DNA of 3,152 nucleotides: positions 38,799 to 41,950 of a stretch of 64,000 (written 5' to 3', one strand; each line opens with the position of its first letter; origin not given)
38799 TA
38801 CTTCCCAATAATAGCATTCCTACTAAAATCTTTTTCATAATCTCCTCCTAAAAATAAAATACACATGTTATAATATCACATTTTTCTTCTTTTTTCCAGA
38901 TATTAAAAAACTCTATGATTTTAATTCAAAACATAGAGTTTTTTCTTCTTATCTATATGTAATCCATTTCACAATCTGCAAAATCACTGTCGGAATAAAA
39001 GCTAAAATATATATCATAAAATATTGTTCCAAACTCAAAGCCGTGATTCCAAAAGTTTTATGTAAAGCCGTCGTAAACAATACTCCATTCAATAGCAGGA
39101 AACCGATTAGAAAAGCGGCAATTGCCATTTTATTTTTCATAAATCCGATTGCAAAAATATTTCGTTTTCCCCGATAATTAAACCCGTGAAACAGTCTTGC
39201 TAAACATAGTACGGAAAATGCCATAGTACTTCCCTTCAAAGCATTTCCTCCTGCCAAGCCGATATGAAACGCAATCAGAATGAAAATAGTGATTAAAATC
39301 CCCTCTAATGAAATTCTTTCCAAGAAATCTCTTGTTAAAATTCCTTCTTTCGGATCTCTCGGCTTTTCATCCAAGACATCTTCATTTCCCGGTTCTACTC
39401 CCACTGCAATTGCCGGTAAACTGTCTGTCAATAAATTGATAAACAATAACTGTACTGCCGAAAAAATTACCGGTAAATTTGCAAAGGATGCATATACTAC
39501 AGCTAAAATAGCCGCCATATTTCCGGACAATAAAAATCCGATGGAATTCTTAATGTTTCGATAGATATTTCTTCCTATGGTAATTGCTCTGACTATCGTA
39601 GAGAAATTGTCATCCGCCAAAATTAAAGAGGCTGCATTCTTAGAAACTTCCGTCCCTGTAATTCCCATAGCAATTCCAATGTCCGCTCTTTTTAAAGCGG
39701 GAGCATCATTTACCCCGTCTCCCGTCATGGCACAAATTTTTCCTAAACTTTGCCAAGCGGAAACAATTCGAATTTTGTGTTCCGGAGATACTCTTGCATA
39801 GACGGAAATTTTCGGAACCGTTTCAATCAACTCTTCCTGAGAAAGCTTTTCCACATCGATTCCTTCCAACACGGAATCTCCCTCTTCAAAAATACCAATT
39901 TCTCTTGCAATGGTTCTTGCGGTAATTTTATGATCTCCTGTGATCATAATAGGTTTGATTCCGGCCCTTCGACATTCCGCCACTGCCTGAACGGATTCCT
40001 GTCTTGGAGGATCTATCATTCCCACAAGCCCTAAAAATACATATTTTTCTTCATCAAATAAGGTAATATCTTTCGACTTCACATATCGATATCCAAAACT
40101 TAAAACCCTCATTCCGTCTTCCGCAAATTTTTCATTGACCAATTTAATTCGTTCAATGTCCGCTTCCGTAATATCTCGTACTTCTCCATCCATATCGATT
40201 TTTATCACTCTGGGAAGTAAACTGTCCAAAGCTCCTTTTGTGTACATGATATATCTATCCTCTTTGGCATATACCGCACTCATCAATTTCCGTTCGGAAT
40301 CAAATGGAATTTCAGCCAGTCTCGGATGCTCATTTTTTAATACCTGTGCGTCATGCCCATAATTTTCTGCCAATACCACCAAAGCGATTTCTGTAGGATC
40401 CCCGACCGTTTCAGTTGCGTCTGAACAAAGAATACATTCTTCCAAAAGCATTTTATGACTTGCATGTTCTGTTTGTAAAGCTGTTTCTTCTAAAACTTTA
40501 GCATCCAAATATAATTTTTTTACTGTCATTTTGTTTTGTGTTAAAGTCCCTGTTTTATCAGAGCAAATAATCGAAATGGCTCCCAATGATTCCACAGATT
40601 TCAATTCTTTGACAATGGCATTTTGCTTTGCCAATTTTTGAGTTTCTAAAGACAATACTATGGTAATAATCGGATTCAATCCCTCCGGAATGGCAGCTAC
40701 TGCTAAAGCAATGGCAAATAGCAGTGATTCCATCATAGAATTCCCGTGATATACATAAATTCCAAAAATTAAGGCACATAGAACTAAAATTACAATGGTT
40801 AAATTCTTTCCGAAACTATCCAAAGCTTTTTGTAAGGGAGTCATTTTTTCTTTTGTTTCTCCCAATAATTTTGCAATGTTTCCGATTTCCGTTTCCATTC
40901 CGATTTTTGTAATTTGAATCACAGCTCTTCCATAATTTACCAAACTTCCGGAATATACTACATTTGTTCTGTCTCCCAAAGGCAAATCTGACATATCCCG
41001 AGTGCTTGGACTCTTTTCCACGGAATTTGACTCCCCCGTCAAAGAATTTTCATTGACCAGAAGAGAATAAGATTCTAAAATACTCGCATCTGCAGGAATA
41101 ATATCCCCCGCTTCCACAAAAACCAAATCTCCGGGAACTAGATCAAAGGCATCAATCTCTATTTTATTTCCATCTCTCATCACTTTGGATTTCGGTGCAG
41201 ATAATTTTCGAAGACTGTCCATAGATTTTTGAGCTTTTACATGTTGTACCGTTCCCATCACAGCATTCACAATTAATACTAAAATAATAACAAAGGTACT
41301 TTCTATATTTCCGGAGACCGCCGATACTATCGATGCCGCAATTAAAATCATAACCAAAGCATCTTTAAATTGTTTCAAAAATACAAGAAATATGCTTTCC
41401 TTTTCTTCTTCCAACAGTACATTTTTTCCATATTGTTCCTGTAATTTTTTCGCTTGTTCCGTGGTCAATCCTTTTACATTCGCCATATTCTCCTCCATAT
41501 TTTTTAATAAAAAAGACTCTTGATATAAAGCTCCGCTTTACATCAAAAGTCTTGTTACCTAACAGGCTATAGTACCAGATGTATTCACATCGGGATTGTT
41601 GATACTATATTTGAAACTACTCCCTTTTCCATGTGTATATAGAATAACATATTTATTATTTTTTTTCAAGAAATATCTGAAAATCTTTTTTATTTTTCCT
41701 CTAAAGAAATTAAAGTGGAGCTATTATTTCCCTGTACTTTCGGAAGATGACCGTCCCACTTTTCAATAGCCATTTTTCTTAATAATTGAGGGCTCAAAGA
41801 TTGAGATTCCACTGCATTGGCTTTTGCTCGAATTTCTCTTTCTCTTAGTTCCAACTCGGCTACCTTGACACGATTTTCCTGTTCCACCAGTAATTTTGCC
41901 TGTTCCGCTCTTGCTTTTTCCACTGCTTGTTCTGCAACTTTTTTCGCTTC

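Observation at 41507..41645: Candidate metal riboswitch in the leader of the P-type cation ATPase (GGGAGUAG core plus overlapping terminator)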

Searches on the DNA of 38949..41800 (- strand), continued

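Call 30: search_with_rna_model(model_id=R1, sources=[window, L081, L082, L001, L002, L003, L004, L005, L006, L007, L008, L009, L010, L011, L012, L013, L014, L015, L016, L017, L018, L019, L020, L021, L022, L023, L024, L025, L026, L027, L028, L029, L030, L031, L032, L033, L034, L035, L036, L037, L038, L039, L040, L041, L042, L043, L044, L045, L046, L047, L048, L049, L050, L051, L052, L053, L054, L055, L056, L057, L058, L059, L060, L061, L062, L063, L064, L065, L066, L067, L068, L069, L070, L071, L072, L073, L074, L075, L076, L077, L078, L079, L080], max_evalue=10, make_alignment=true)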
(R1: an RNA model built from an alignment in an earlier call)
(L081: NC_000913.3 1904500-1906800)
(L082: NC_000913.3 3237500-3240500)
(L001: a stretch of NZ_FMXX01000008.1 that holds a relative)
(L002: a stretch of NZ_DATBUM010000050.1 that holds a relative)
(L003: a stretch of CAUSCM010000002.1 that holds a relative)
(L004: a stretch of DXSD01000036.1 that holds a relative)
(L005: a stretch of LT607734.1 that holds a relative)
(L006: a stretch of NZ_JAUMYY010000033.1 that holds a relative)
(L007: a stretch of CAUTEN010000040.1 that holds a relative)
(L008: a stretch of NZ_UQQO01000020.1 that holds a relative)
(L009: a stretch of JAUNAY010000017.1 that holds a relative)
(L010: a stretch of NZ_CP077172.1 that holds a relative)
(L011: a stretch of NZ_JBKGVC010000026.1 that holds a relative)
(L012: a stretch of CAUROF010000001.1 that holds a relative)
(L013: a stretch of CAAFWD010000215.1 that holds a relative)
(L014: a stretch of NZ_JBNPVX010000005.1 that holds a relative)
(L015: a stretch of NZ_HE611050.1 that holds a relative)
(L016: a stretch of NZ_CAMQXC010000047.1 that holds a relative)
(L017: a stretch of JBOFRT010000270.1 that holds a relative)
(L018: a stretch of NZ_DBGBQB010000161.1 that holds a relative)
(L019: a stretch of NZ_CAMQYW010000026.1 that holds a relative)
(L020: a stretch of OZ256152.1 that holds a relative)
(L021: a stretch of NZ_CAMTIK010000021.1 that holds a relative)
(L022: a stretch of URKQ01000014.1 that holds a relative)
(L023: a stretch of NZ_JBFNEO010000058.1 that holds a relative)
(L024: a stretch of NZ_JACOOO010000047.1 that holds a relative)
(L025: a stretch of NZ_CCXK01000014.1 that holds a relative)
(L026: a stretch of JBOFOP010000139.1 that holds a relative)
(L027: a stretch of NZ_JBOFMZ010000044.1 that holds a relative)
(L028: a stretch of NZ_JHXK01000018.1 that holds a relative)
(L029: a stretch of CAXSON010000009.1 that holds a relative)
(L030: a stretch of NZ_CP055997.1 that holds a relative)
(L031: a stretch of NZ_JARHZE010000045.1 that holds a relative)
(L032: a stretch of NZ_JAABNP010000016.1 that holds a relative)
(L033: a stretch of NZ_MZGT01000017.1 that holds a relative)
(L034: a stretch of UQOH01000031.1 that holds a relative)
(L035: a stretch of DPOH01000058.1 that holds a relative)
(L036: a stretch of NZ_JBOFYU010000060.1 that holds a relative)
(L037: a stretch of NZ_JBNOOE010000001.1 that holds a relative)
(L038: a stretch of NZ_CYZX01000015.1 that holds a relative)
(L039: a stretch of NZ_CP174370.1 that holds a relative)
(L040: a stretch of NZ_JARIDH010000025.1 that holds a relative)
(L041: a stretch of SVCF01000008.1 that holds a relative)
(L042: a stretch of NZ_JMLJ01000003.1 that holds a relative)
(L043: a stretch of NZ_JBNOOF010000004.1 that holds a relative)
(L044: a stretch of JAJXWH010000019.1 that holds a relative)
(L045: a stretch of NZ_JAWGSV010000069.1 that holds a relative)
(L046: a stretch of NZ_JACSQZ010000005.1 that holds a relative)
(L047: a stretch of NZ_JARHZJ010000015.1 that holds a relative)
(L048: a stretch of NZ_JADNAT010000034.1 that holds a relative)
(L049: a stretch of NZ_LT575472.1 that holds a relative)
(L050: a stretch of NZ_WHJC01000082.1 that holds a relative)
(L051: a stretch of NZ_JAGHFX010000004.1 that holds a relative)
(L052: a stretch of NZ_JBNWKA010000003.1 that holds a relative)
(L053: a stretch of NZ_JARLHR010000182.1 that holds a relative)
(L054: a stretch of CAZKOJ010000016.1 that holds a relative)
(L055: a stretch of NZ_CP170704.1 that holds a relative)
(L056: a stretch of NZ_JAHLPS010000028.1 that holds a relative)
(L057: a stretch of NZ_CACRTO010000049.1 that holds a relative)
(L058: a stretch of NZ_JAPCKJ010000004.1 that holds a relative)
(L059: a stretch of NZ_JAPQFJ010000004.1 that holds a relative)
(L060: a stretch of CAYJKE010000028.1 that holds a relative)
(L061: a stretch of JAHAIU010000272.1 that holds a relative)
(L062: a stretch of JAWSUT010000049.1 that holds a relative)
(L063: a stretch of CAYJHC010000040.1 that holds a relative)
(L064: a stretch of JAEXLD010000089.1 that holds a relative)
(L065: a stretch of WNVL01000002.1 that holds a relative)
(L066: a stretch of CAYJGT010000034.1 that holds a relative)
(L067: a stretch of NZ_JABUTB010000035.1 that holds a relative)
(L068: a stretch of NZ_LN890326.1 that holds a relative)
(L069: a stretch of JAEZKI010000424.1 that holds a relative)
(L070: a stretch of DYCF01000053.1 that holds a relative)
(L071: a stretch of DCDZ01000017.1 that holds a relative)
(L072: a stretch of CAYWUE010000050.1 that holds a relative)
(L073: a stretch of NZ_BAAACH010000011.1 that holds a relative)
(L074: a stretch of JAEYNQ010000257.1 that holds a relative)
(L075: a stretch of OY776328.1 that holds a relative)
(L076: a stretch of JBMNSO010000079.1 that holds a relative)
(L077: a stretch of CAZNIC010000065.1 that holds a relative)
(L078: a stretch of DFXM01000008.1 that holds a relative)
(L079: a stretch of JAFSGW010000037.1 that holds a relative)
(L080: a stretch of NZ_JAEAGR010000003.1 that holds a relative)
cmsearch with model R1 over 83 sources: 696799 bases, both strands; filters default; matches with E-value up to 10: 81.
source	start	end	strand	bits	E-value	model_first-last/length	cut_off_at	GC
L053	2748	2838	+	95.9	7.1e-22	1-90/90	no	0.34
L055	2708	2794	+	95.9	7.1e-22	1-90/90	no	0.34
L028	2601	2692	+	95.8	7.7e-22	1-90/90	no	0.32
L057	2754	2841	+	95.2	1.1e-21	1-90/90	no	0.33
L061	958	1045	+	95.1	1.2e-21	1-90/90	no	0.33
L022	2738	2826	+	95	1.2e-21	1-90/90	no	0.36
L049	2732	2818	+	94.8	1.5e-21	1-90/90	no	0.36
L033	2741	2832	+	94.7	1.5e-21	1-90/90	no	0.34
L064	2709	2795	+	94.4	1.8e-21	1-90/90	no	0.36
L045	2749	2836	+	94.4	1.8e-21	1-90/90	no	0.34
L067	2710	2796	+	94.3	1.9e-21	1-90/90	no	0.36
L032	2649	2740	+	94.1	2.3e-21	1-90/90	no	0.36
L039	2725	2811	+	93.9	2.5e-21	1-90/90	no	0.34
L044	2728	2819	+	93.8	2.7e-21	1-90/90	no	0.34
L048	1878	1964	+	93.1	4e-21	1-90/90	no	0.36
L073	2724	2810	+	93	4.3e-21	1-90/90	no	0.36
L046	2614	2700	+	92.7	5.1e-21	1-90/90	no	0.36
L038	2743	2829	+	92.4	6.3e-21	1-90/90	no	0.33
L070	1369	1457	+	92.1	7.6e-21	1-90/90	no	0.27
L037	2757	2843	+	91.2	1.3e-20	1-90/90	no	0.37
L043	2748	2834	+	90.3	2.3e-20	1-90/90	no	0.38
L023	2782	2875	+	90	2.7e-20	1-90/90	no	0.33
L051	1037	1123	+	89.3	4.1e-20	1-90/90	no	0.37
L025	2759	2845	+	88.2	8.3e-20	1-90/90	no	0.36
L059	2759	2853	+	87.8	1e-19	1-90/90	no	0.28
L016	2741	2830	+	87.6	1.2e-19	1-90/90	no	0.34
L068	2744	2832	+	87.3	1.4e-19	1-90/90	no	0.37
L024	2743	2829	+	87.1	1.6e-19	1-90/90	no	0.37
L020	2789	2874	+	87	1.7e-19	1-90/90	no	0.29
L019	2788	2878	+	87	1.8e-19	1-90/90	no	0.34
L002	2044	2132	+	86.6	2.3e-19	1-90/90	no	0.36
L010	2801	2886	+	86.3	2.6e-19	1-90/90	no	0.3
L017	2746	2835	+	86.1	3e-19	1-90/90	no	0.3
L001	2856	2943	+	84.9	6.1e-19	1-90/90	no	0.36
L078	2770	2859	+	84.8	6.8e-19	1-90/90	no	0.34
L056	2744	2828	+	84.7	7.3e-19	1-90/90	no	0.36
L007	2785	2870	+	84.4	8.8e-19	1-90/90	no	0.3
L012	2785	2870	+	84.4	8.8e-19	1-90/90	no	0.3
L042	2768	2861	+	84.3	9e-19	1-90/90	no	0.3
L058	2706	2799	+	84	1.1e-18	1-90/90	no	0.33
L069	428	514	+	83.7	1.3e-18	1-90/90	no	0.31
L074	947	1033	+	83.7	1.3e-18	1-90/90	no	0.31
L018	2746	2833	+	83.7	1.3e-18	1-90/90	no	0.36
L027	2745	2830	+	83.5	1.5e-18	1-90/90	no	0.31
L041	2733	2822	+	83.4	1.6e-18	1-90/90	no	0.38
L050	199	288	+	83.1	1.9e-18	1-90/90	no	0.31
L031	2787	2884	+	82.4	2.8e-18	1-90/90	no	0.38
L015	2773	2867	+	82.1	3.5e-18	1-90/90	no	0.34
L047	2717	2809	+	81.4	5.3e-18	1-90/90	no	0.35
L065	2707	2799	+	80.4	1e-17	1-90/90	no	0.33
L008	2739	2829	+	80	1.3e-17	1-90/90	no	0.36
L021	2784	2873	+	78.8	2.7e-17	1-90/90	no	0.42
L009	2736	2826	+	77.8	4.9e-17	1-90/90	no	0.38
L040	2702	2798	+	77.5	5.9e-17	1-90/90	no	0.33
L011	2758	2850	+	77.3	6.6e-17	1-90/90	no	0.37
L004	2777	2866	+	77.2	7.1e-17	1-90/90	no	0.4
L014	2768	2857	+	76.4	1.2e-16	1-90/90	no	0.34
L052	2694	2790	+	76.1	1.4e-16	1-90/90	no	0.33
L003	2787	2877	+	75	2.8e-16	1-90/90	no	0.3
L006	2768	2853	+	74.3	4.2e-16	1-90/90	no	0.35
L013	2778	2868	+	71.9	1.9e-15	1-90/90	no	0.41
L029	2473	2579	+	71.8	1.9e-15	1-90/90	no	0.36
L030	2634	2740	+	71.8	1.9e-15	1-90/90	no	0.36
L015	2501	2617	+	70.7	4e-15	1-90/90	no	0.33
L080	2641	2730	+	69.2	9.7e-15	1-90/90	no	0.36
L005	2821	2905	+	68.3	1.7e-14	1-90/90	no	0.34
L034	2723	2825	+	65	1.3e-13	1-90/90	no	0.39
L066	2723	2820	+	64.4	1.8e-13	1-90/90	no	0.36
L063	2606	2705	+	61.5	1.1e-12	1-90/90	no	0.39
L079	2807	2891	+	30.4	0.00023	1-90/90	no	0.49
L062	572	674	+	28.6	0.00069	1-90/90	no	0.56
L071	2765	2874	+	28.6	0.0007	1-90/90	no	0.5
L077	2796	2879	+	24.2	0.01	1-90/90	no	0.52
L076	1386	1486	+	22.4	0.03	1-90/90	no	0.4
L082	874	1000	+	21.3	0.062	1-90/90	no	0.47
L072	2670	2746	+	20.9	0.076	1-90/90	no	0.35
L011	5241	5292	+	18.2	0.42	1-90/90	no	0.35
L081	964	1072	+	16.1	1.5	1-90/90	no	0.47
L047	5128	5232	-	15.3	2.4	1-90/90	no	0.29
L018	6621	6694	-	13.4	7.8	1-90/90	no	0.22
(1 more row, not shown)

Alignment A2: 81 matches aligned to the model, 209 columns, each read 5' to 3' on its own strand. Consensus structure (alignment columns), stored with it:
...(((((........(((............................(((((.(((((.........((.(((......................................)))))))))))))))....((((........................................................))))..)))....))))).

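Call 31: search_with_rna_model(model_id=R1, sources=[window, L002, L003, L004, L005, L006, L007, L008, L009, L010, L011, L013, L014, L015, L016, L017, L018, L019, L020, L021, L022, L023, L024, L025, L027, L028, L029, L031, L032, L033, L034, L037, L038, L039, L040, L041, L042, L043, L044, L045, L046, L047, L048, L049, L050, L051, L052, L053, L055, L056, L057, L058, L059, L061, L063, L064, L065, L066, L067, L068, L069, L070, L073, L078, L080], max_evalue=1e-10, make_alignment=true, show_alignments=0)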
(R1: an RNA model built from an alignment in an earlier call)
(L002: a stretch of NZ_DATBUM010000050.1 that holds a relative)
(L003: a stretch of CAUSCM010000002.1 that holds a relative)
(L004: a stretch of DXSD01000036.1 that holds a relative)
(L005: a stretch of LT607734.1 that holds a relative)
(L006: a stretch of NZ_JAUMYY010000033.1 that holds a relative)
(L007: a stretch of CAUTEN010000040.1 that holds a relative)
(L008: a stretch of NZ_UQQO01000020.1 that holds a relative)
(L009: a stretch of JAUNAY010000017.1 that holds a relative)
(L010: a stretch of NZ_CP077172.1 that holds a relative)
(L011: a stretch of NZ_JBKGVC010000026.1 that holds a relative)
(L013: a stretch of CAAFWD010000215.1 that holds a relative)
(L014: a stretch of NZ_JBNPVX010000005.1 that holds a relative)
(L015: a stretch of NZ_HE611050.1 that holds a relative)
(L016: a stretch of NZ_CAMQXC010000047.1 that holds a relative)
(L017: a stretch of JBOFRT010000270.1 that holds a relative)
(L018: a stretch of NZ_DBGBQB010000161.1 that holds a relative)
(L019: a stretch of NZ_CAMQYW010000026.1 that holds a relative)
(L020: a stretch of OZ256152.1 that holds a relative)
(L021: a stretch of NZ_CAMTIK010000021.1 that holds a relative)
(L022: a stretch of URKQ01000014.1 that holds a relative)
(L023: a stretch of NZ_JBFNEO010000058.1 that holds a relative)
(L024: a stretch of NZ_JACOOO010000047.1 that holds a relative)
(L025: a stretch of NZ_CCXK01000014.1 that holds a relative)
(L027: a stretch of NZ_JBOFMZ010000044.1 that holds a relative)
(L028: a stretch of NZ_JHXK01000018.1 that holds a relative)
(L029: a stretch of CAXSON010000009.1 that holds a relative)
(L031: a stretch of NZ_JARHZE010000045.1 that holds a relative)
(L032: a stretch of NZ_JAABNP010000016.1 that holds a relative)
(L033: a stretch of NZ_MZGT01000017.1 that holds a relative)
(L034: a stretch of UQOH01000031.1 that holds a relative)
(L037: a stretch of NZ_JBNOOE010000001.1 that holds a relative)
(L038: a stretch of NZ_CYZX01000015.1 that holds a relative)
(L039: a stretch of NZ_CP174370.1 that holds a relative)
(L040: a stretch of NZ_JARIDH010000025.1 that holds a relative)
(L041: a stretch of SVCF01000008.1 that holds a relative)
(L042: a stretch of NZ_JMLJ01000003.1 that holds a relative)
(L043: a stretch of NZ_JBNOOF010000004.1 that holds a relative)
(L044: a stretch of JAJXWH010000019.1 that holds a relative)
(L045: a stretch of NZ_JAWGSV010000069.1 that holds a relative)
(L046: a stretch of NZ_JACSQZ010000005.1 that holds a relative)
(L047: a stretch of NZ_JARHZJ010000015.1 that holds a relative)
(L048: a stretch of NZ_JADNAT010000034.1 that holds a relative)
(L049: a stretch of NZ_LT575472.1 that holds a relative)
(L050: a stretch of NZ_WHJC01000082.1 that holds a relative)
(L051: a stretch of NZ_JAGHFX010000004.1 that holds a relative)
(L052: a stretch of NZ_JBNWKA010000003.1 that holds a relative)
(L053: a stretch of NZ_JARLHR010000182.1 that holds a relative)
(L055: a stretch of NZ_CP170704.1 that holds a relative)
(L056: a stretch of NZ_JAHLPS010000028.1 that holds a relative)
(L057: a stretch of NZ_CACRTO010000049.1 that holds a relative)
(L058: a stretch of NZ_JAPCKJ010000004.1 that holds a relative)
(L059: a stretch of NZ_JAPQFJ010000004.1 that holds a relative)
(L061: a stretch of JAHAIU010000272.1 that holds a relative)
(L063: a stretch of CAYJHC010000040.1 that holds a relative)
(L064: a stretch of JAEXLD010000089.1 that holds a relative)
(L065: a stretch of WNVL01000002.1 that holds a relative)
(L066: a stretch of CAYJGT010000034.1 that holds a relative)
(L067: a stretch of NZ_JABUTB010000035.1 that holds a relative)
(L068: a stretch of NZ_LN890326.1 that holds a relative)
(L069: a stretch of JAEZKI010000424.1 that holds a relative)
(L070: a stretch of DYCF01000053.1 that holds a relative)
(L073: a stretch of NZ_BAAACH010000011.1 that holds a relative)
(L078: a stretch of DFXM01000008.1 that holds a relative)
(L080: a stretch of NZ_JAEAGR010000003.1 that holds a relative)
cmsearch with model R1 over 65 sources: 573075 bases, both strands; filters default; matches with E-value up to 1e-10: 66.
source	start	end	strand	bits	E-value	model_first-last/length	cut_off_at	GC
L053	2748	2838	+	95.9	5.8e-22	1-90/90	no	0.34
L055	2708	2794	+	95.9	5.9e-22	1-90/90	no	0.34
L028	2601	2692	+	95.8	6.3e-22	1-90/90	no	0.32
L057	2754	2841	+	95.2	9.2e-22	1-90/90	no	0.33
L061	958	1045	+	95.1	9.7e-22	1-90/90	no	0.33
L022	2738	2826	+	95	1e-21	1-90/90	no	0.36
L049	2732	2818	+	94.8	1.2e-21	1-90/90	no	0.36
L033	2741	2832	+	94.7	1.3e-21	1-90/90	no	0.34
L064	2709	2795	+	94.4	1.5e-21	1-90/90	no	0.36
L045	2749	2836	+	94.4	1.5e-21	1-90/90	no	0.34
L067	2710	2796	+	94.3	1.6e-21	1-90/90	no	0.36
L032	2649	2740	+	94.1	1.9e-21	1-90/90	no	0.36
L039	2725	2811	+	93.9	2e-21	1-90/90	no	0.34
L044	2728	2819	+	93.8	2.2e-21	1-90/90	no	0.34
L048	1878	1964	+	93.1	3.3e-21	1-90/90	no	0.36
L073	2724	2810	+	93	3.5e-21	1-90/90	no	0.36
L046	2614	2700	+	92.7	4.2e-21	1-90/90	no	0.36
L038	2743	2829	+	92.4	5.2e-21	1-90/90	no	0.33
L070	1369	1457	+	92.1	6.2e-21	1-90/90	no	0.27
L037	2757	2843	+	91.2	1e-20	1-90/90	no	0.37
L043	2748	2834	+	90.3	1.9e-20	1-90/90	no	0.38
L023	2782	2875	+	90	2.2e-20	1-90/90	no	0.33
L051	1037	1123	+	89.3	3.4e-20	1-90/90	no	0.37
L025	2759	2845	+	88.2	6.8e-20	1-90/90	no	0.36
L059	2759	2853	+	87.8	8.5e-20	1-90/90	no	0.28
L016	2741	2830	+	87.6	1e-19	1-90/90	no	0.34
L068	2744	2832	+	87.3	1.1e-19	1-90/90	no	0.37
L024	2743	2829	+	87.1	1.4e-19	1-90/90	no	0.37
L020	2789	2874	+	87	1.4e-19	1-90/90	no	0.29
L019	2788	2878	+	87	1.4e-19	1-90/90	no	0.34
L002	2044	2132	+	86.6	1.9e-19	1-90/90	no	0.36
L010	2801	2886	+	86.3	2.2e-19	1-90/90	no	0.3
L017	2746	2835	+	86.1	2.5e-19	1-90/90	no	0.3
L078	2770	2859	+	84.8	5.6e-19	1-90/90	no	0.34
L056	2744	2828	+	84.7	6e-19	1-90/90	no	0.36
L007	2785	2870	+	84.4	7.2e-19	1-90/90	no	0.3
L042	2768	2861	+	84.3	7.4e-19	1-90/90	no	0.3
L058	2706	2799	+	84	8.8e-19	1-90/90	no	0.33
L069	428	514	+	83.7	1.1e-18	1-90/90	no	0.31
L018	2746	2833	+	83.7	1.1e-18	1-90/90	no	0.36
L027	2745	2830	+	83.5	1.2e-18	1-90/90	no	0.31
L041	2733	2822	+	83.4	1.3e-18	1-90/90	no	0.38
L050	199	288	+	83.1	1.6e-18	1-90/90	no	0.31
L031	2787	2884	+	82.4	2.3e-18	1-90/90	no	0.38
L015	2773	2867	+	82.1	2.9e-18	1-90/90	no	0.34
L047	2717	2809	+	81.4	4.4e-18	1-90/90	no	0.35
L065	2707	2799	+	80.4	8.3e-18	1-90/90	no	0.33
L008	2739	2829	+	80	1.1e-17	1-90/90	no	0.36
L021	2784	2873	+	78.8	2.2e-17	1-90/90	no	0.42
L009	2736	2826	+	77.8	4.1e-17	1-90/90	no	0.38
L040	2702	2798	+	77.5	4.8e-17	1-90/90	no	0.33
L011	2758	2850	+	77.3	5.5e-17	1-90/90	no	0.37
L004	2777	2866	+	77.2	5.8e-17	1-90/90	no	0.4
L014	2768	2857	+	76.4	9.8e-17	1-90/90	no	0.34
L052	2694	2790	+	76.1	1.2e-16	1-90/90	no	0.33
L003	2787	2877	+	75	2.3e-16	1-90/90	no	0.3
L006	2768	2853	+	74.3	3.5e-16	1-90/90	no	0.35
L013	2778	2868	+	71.9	1.6e-15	1-90/90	no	0.41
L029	2473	2579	+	71.8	1.6e-15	1-90/90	no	0.36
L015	2501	2617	+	70.7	3.3e-15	1-90/90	no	0.33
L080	2641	2730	+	69.2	8e-15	1-90/90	no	0.36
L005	2821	2905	+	68.3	1.4e-14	1-90/90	no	0.34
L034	2723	2825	+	65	1.1e-13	1-90/90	no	0.39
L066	2723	2820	+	64.4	1.5e-13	1-90/90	no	0.36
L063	2606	2705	+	61.5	9e-13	1-90/90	no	0.39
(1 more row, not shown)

Alignment A3: 66 matches aligned to the model, 154 columns, each read 5' to 3' on its own strand. Consensus structure (alignment columns), stored with it:
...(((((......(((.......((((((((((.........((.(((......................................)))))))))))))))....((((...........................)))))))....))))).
